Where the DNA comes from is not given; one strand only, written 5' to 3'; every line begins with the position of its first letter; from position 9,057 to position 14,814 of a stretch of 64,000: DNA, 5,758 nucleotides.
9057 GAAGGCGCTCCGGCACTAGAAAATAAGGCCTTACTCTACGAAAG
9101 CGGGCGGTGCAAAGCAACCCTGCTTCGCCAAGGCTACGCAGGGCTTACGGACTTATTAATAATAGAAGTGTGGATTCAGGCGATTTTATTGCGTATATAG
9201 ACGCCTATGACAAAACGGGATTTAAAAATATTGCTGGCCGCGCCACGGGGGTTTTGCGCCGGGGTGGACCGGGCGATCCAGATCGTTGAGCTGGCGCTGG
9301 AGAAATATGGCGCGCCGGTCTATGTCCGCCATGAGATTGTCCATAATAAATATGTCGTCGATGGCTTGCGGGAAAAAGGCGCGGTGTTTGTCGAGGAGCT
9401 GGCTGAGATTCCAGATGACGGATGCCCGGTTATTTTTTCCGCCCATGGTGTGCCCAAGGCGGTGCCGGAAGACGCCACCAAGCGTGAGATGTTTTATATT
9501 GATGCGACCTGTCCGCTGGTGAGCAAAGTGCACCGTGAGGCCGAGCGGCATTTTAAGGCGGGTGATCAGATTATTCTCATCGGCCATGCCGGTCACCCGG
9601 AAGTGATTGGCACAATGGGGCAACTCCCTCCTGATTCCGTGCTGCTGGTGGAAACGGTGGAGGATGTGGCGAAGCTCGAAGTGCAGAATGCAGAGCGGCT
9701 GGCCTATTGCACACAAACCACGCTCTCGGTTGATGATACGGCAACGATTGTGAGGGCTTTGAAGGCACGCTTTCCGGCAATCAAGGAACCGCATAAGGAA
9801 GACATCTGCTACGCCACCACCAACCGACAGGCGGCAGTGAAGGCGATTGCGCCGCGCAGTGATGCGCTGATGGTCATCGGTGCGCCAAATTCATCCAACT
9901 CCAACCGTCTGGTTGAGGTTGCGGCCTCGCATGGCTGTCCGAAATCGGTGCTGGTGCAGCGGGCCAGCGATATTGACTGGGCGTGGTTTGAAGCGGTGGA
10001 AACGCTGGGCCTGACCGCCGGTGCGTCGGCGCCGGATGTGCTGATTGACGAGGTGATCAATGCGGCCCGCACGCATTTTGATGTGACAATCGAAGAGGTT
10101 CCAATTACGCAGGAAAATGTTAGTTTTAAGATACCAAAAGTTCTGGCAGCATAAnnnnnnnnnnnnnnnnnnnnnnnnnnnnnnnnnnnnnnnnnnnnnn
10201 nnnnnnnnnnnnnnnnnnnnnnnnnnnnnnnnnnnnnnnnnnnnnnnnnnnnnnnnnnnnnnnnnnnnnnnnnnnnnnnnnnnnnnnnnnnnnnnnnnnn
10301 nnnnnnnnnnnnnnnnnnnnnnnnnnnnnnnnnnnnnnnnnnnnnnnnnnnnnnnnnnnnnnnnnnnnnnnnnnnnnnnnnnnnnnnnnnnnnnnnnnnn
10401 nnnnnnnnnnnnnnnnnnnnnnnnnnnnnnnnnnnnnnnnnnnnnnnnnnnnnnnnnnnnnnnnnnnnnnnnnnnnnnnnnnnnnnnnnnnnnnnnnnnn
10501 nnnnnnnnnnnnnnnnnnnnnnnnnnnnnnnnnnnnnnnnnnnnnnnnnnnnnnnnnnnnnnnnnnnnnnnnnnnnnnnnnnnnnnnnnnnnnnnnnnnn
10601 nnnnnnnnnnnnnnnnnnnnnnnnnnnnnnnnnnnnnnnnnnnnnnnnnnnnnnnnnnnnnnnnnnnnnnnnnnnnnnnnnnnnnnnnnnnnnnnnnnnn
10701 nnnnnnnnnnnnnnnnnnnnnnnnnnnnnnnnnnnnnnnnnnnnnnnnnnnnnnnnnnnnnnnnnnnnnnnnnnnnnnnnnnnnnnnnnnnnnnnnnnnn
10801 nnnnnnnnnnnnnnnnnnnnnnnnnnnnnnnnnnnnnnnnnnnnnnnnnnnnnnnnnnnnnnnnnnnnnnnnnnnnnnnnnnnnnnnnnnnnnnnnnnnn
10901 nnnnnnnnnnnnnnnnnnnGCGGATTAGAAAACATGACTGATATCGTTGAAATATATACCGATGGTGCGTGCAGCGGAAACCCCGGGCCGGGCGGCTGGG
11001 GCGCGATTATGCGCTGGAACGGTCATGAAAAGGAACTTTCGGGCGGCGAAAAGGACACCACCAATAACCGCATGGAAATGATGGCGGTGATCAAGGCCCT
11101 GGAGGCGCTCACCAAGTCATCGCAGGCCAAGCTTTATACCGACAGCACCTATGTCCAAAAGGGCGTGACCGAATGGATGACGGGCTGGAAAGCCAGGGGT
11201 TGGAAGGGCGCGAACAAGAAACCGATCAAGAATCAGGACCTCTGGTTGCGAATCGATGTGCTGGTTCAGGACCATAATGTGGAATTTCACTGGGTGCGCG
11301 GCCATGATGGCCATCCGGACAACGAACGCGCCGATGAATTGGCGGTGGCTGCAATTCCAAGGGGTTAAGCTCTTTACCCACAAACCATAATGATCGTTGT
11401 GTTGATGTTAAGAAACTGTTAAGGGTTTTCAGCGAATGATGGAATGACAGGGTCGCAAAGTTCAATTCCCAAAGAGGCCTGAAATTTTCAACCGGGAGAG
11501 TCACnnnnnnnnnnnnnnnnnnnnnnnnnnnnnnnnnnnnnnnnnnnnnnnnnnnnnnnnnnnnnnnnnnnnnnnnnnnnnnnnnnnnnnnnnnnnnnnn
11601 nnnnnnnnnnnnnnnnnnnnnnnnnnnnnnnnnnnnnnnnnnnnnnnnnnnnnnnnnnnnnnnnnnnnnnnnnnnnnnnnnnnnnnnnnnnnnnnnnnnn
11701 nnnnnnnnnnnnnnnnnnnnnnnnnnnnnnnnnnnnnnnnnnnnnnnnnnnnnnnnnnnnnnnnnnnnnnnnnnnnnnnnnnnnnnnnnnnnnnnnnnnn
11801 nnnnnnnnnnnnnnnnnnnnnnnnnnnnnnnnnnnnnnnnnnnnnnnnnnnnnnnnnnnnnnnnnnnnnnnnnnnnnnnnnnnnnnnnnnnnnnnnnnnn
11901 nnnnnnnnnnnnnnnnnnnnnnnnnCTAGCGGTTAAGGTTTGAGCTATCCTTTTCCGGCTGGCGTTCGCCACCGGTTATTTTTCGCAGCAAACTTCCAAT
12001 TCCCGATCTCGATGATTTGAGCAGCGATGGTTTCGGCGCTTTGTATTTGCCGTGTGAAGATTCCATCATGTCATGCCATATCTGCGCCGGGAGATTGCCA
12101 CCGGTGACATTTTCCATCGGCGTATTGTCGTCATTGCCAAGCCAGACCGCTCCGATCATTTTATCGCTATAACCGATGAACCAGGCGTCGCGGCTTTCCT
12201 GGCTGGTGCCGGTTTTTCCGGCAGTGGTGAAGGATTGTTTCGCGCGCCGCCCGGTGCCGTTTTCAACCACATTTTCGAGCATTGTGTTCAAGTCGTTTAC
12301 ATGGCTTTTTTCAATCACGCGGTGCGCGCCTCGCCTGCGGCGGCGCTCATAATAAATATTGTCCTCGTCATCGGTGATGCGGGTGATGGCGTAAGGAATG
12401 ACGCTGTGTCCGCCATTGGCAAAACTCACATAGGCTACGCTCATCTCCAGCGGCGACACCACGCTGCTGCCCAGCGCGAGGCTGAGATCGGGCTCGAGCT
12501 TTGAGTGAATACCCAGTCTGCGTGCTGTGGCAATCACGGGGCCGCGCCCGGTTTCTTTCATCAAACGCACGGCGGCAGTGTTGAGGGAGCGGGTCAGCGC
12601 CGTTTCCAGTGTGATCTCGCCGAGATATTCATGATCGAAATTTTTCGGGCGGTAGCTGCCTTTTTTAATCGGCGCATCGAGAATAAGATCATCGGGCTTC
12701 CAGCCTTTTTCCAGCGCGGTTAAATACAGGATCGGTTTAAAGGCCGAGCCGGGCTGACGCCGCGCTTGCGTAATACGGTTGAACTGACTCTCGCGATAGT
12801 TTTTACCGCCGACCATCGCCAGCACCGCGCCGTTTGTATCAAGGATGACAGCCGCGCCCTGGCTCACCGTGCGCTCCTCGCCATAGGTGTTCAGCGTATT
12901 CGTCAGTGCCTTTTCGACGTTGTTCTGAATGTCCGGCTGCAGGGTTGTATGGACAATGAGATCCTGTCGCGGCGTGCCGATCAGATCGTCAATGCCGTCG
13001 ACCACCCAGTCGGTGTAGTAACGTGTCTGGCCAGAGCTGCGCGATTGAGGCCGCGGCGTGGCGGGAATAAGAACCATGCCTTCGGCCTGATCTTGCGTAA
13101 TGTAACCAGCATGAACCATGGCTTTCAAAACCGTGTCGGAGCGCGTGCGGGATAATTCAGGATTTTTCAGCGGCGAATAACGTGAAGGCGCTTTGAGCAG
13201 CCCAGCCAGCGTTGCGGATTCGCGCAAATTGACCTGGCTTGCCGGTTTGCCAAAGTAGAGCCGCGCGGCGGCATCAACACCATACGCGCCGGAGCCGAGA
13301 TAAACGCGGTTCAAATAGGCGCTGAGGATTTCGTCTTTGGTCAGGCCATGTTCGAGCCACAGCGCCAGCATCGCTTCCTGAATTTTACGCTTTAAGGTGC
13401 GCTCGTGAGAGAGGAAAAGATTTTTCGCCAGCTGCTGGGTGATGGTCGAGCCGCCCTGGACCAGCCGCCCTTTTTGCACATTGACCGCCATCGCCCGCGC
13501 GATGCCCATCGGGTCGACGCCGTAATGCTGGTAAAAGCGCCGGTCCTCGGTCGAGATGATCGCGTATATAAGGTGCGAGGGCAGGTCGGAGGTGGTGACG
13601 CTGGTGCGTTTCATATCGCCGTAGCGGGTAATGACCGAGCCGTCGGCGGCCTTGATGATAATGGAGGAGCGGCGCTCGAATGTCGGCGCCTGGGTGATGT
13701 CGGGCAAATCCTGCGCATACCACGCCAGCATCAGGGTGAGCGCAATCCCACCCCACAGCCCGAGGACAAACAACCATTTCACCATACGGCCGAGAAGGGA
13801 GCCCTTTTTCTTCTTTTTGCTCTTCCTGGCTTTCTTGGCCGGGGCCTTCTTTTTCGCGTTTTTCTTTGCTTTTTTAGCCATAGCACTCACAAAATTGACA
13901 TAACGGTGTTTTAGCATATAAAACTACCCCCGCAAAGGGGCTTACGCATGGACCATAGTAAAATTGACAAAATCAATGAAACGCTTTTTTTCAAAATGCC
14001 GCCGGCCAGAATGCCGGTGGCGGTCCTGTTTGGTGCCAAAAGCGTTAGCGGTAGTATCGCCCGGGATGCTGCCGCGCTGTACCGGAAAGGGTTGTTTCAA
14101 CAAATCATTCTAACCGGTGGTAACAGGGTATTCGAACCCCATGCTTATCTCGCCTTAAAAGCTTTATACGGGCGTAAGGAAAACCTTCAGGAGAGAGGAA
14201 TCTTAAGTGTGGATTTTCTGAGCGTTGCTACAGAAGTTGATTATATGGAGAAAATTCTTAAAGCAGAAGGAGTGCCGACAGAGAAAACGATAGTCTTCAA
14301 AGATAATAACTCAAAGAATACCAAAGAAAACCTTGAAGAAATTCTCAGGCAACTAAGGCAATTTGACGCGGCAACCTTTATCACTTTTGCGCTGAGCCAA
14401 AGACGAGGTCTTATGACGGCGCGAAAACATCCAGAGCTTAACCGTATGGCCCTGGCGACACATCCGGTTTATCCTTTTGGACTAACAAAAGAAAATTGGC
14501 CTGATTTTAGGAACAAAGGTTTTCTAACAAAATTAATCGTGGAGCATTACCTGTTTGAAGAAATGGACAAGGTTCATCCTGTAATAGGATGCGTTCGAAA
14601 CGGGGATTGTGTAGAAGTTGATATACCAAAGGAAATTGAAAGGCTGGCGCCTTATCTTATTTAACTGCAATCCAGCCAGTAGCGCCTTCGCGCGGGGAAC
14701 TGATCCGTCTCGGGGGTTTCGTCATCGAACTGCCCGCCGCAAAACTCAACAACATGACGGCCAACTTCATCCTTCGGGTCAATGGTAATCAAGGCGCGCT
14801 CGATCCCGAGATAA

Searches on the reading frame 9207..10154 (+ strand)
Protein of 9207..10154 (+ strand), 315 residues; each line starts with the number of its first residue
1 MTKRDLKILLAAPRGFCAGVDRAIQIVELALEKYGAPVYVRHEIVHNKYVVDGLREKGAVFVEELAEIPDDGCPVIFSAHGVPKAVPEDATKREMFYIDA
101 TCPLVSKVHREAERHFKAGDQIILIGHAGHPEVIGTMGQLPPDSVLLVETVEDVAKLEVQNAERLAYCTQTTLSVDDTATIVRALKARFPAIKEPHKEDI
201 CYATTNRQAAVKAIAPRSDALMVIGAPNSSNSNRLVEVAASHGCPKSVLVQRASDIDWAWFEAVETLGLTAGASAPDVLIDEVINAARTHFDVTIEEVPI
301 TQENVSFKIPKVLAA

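Call 35: search_protein_families(library=pfam, proteins=[window:9207-10154:+])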
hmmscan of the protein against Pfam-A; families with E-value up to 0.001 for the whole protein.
window:9207-10154:+ (315 aa): 1 family
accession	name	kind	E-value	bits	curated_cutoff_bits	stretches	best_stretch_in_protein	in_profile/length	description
PF02401.23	LYTB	-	9.5e-98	327.2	24.5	1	8-286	1-265/267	LytB protein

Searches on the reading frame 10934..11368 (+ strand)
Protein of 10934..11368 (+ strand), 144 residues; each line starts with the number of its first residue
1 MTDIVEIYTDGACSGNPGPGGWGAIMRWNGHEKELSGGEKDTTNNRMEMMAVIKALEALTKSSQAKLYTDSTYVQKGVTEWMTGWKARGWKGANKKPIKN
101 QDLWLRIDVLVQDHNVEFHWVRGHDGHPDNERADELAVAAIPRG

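Call 35: search_protein_families(library=pfam, proteins=[window:10934-11368:+])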
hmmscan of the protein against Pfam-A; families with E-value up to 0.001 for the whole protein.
window:10934-11368:+ (144 aa): 1 family
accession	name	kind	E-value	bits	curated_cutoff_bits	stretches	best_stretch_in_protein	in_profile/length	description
PF00075.30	RNase_H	-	2.7e-49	167.4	25.8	1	5-140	4-139/141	RNase H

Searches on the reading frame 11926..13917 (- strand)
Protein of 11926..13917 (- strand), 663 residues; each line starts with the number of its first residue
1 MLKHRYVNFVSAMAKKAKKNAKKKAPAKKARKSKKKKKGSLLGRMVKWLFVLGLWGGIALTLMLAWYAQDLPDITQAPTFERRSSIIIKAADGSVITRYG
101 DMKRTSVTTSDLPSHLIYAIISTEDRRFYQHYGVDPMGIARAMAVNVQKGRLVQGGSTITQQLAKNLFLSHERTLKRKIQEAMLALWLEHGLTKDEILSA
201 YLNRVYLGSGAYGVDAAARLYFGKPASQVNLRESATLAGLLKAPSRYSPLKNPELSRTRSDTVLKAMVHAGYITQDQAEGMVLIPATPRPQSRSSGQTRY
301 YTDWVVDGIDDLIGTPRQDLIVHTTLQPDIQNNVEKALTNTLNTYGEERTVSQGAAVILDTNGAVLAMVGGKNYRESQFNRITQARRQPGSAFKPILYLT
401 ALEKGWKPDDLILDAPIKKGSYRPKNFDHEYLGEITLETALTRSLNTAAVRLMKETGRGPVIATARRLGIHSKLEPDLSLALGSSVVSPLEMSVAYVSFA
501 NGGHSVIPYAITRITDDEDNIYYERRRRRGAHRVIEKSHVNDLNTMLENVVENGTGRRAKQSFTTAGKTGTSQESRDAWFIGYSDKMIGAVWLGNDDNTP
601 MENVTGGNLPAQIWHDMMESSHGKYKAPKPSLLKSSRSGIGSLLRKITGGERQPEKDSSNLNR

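Call 35: search_protein_families(library=pfam, proteins=[window:11926-13917:-])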
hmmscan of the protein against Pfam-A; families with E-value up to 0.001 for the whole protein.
window:11926-13917:- (663 aa): 2 families
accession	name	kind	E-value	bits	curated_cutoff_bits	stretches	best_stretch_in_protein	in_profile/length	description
PF00912.28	Transgly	-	8.9e-68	227.6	27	1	93-267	2-177/178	Transglycosylase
PF00905.27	Transpeptidase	-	8.1e-35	120.9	22.1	1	354-616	1-296/299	Penicillin binding protein transpeptidase domain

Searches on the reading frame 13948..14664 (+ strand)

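Call 36: search_protein_families(library=pfam, proteins=[window:13948-14664:+])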
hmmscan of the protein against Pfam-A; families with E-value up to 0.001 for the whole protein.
window:13948-14664:+ (238 aa): 1 family
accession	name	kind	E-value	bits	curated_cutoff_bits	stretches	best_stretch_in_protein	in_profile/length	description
PF02698.23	DUF218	-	1.7e-10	41.4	27.6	1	26-170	4-105/133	DUF218 domain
